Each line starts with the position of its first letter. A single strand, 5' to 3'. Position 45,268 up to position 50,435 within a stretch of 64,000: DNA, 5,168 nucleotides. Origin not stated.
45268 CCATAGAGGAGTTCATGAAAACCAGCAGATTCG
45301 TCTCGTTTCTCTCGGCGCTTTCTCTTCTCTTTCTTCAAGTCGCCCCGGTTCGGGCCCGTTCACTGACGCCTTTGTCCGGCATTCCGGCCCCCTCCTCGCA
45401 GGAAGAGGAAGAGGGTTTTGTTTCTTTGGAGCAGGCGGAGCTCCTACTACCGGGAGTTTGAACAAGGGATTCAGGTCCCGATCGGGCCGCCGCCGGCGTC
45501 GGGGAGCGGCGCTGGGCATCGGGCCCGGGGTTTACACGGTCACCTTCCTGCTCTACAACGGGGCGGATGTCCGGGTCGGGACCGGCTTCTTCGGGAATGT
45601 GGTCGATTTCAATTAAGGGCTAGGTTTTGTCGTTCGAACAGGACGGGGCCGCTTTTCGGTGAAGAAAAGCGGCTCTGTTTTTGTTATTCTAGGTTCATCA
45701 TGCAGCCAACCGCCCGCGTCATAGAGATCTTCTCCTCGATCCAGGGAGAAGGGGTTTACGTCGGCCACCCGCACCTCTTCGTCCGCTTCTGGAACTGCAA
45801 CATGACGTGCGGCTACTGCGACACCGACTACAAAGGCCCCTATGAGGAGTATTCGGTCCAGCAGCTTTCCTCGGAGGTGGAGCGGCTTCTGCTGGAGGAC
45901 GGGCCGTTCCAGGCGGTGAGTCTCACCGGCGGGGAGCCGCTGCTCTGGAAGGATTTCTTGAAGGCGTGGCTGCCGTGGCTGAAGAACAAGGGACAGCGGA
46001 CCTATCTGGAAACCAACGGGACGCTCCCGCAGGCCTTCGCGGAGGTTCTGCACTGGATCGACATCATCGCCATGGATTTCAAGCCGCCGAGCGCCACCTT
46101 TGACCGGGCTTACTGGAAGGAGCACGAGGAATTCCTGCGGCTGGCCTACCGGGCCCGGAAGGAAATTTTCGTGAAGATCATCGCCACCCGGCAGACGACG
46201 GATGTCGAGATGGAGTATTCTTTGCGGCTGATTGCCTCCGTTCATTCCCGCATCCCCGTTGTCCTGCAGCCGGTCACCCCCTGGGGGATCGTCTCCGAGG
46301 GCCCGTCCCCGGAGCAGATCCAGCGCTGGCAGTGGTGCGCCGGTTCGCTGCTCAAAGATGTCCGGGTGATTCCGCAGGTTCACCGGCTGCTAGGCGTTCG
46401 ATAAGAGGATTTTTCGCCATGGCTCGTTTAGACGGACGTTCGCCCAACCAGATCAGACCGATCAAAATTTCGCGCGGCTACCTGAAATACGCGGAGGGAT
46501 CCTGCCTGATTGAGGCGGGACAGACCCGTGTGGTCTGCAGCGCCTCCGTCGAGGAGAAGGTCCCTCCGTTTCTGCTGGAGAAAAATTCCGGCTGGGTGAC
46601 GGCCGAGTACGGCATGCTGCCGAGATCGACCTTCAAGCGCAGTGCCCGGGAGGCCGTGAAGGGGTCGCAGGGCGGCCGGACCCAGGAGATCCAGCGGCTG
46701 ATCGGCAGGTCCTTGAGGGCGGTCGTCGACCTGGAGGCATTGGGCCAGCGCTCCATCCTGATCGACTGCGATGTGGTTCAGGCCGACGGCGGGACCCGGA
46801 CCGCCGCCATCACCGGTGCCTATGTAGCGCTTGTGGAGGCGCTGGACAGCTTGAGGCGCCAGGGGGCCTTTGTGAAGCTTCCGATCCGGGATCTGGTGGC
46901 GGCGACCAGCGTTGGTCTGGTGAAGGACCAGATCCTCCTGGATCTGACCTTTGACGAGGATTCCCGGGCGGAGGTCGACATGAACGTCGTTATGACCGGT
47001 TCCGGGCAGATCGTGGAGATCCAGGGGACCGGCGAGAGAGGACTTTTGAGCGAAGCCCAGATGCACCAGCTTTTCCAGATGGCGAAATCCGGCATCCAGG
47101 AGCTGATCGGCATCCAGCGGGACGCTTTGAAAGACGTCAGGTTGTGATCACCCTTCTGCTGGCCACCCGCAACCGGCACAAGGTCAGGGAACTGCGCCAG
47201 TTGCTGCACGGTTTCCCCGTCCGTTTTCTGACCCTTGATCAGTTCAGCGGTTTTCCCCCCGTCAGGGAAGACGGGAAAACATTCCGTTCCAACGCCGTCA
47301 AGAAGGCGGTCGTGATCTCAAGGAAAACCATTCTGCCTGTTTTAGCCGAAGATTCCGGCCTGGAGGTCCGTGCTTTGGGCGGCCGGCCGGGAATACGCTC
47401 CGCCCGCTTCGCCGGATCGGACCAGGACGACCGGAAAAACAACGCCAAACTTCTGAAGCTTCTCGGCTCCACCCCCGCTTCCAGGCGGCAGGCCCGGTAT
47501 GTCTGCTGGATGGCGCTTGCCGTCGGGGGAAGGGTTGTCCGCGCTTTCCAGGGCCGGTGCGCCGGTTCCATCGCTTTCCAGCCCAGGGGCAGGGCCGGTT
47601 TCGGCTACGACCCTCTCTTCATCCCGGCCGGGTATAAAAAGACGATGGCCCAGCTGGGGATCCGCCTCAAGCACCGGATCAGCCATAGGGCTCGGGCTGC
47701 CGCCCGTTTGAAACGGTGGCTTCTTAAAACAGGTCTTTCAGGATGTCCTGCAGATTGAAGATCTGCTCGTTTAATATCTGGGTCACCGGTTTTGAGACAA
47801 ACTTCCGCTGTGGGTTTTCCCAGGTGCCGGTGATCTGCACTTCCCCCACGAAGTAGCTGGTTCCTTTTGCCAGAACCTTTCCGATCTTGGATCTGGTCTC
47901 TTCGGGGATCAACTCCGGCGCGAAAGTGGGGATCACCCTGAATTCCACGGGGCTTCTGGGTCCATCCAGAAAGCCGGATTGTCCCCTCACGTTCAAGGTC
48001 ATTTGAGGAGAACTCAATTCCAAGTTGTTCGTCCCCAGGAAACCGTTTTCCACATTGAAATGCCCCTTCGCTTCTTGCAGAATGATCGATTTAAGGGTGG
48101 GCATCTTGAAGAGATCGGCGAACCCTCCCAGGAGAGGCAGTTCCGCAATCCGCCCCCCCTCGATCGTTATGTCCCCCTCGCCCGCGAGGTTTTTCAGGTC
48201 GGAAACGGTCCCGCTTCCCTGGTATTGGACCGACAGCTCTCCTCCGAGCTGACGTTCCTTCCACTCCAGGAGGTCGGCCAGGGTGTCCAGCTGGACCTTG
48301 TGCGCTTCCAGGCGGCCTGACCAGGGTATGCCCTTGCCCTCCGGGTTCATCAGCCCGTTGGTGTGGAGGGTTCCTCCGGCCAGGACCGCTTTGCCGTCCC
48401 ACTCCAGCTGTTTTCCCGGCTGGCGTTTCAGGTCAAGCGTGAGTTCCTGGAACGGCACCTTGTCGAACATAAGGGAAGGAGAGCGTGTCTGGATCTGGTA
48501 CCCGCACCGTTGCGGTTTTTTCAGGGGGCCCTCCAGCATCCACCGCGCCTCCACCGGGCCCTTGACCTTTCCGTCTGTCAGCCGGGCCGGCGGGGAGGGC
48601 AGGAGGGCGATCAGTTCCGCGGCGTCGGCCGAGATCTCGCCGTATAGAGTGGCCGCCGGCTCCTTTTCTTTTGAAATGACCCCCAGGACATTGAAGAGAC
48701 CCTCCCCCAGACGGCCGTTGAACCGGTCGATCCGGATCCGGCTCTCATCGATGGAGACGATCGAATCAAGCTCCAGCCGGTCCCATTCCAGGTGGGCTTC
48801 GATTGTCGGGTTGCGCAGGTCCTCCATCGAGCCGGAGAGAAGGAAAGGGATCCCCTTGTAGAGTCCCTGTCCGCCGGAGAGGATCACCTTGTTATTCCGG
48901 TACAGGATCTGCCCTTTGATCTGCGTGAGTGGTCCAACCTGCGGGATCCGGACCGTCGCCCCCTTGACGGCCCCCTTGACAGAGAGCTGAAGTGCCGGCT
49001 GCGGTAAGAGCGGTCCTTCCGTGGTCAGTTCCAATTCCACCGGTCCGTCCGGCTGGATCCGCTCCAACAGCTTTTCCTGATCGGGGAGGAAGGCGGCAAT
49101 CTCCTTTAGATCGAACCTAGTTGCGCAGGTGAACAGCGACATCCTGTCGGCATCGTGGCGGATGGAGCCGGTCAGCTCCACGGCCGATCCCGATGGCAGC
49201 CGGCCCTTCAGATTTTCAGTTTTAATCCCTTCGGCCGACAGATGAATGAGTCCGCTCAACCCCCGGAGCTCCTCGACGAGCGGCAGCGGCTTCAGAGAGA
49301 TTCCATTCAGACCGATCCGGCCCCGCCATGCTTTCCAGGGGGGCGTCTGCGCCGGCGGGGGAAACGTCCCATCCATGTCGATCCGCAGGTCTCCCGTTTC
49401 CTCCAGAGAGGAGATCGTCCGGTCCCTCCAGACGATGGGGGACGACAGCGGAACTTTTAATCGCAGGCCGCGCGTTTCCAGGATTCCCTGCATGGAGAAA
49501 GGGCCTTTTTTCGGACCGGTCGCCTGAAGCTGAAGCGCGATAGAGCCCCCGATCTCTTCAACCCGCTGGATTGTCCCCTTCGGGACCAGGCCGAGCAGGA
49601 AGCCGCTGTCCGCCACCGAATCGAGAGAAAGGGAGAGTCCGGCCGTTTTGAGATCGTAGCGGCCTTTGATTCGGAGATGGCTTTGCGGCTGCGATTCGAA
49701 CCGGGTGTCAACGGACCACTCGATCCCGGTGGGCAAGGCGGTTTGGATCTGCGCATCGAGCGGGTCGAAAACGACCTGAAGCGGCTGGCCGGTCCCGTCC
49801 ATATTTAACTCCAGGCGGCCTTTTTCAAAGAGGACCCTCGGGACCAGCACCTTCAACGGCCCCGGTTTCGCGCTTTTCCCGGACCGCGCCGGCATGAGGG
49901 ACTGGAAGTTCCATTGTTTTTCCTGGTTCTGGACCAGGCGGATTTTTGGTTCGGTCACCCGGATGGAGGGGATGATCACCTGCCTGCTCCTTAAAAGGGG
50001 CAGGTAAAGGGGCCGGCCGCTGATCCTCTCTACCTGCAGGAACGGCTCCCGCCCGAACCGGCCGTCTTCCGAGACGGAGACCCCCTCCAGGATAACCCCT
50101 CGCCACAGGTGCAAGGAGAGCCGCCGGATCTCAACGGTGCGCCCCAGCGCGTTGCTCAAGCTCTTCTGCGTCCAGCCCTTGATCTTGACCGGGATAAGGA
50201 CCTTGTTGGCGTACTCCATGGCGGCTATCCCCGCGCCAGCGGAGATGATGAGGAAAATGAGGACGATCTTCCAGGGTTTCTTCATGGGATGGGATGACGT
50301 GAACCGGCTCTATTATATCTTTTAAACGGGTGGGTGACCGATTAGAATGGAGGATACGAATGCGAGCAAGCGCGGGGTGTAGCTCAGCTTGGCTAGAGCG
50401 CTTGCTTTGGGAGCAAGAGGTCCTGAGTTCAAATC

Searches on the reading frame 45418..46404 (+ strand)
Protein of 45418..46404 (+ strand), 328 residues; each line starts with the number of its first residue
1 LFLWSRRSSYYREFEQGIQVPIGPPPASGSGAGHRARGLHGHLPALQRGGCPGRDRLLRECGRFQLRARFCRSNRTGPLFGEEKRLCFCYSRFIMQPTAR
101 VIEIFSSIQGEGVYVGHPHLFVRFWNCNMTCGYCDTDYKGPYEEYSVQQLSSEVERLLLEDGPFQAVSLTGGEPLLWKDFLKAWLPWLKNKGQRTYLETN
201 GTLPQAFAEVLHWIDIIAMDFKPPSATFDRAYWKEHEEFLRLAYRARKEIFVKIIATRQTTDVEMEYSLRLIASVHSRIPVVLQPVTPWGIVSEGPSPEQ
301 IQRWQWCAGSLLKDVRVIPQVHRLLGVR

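Call 76: search_protein_families(library=pfam, proteins=[window:45418-46404:+], max_evalue=0.0001)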
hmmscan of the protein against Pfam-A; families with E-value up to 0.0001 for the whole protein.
window:45418-46404:+ (328 aa): 1 family
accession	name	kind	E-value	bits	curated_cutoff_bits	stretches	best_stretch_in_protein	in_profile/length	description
PF04055.27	Radical_SAM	-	4.4e-15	56.7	29.5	1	127-255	7-149/166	Radical SAM superfamily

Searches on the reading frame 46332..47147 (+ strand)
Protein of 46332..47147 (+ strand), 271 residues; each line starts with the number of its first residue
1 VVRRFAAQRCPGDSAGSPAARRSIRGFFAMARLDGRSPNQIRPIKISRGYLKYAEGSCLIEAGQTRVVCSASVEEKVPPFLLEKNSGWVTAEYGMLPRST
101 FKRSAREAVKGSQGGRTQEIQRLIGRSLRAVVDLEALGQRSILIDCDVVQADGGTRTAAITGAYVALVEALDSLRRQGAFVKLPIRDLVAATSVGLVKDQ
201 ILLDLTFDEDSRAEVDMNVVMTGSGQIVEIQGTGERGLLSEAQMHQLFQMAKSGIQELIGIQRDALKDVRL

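Call 76: search_protein_families(library=pfam, proteins=[window:46332-47147:+], max_evalue=0.0001)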
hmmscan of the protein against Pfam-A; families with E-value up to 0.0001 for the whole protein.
window:46332-47147:+ (271 aa): 2 families
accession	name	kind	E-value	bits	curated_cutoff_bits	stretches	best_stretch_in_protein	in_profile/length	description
PF01138.27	RNase_PH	-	1.3e-27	97.2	25.5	1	40-170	1-127/130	3' exoribonuclease family, domain 1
PF03725.20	RNase_PH_C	-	7.4e-17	61.5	20.8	1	187-253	1-66/67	3' exoribonuclease family, domain 2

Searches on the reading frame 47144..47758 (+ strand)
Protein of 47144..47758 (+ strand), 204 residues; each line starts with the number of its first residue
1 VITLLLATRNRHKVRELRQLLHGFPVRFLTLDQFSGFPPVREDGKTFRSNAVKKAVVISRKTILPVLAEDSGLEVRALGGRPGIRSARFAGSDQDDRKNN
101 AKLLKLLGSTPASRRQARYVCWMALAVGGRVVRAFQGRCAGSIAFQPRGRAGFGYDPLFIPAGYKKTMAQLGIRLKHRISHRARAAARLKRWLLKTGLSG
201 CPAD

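Call 107: search_protein_families(library=pfam, proteins=[window:47144-47758:+], max_evalue=0.0001)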
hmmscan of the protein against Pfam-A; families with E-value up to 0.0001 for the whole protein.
window:47144-47758:+ (204 aa): 1 family
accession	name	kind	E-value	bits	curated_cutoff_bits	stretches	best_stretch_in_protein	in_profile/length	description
PF01725.21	Ham1p_like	-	1.4e-60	204.8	22.5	1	4-192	1-186/186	Ham1 family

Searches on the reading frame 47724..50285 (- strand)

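Call 107: search_protein_families(library=pfam, proteins=[window:47724-50285:-], max_evalue=0.0001)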
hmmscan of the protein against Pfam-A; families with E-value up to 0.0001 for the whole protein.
window:47724-50285:- (853 aa): 3 families
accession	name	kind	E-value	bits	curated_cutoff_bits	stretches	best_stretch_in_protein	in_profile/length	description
PF05359.17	DUF748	-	1.8e-12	46.6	50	1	19-208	24-210/1037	Domain of Unknown Function (DUF748)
PF05170.20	AsmA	-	1.4e-10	41.1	29.8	1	29-162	28-173/607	AsmA family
PF13116.12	YhdP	-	5.8e-05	21.6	46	0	683-770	1055-1157/1224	YhdP protein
